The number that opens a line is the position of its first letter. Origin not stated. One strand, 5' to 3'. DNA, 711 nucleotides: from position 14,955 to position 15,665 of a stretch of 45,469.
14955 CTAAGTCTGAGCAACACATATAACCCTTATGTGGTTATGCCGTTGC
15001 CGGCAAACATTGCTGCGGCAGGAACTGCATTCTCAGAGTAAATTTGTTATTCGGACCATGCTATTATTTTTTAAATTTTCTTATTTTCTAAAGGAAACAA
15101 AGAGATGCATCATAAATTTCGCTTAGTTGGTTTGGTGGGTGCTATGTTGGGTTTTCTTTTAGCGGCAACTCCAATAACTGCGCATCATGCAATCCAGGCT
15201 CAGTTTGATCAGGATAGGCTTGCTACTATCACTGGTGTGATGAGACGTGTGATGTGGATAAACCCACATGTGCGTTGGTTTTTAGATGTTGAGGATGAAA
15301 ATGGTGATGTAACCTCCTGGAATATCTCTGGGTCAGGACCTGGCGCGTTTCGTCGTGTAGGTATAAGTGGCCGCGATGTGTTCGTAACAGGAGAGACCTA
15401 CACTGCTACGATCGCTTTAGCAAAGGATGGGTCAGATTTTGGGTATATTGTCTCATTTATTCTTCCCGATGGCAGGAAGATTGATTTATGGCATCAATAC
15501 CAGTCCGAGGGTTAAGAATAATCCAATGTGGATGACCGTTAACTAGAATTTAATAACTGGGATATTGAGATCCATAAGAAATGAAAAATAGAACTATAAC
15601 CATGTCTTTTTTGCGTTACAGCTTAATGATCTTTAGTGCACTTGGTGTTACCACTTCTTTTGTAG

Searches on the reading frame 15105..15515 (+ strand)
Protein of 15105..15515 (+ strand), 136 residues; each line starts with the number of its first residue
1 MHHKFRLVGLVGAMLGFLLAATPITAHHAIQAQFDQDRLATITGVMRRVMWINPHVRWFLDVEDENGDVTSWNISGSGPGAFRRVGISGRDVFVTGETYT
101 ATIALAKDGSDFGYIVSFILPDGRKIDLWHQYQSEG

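Call 4: search_protein_families(library=pfam, proteins=[window:15105-15515:+], max_evalue=1)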
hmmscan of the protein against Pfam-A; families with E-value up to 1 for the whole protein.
window:15105-15515:+ (136 aa): 3 families
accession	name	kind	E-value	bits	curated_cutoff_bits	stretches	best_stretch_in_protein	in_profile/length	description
PF19649.4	DUF6152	-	3.8e-17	62.6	27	1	20-113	5-96/98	Family of unknown function (DUF6152)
PF01176.25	eIF-1a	-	0.06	13.4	30.2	1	35-57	24-46/64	Translation initiation factor 1A / IF-1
PF01784.24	DUF34_NIF3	-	0.12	12.4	23.4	1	74-107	176-209/256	Duf34/NIF3 (NGG1p interacting factor 3)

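Call 5: search_protein_families(library=ncbifam, proteins=[window:15105-15515:+], max_evalue=1)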
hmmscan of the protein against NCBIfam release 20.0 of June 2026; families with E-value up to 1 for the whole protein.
window:15105-15515:+ (136 aa): 2 families
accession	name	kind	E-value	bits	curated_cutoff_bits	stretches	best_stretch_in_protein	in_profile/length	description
NF006284.1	PRK08456.1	equivalog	0.0094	15.2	380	1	8-55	156-203/252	flagellar motor stator protein MotA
TIGR00486.1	YbgI_SA1388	equivalog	0.057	13.1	130.55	1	74-108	174-208/250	Nif3-like dinuclear metal center hexameric protein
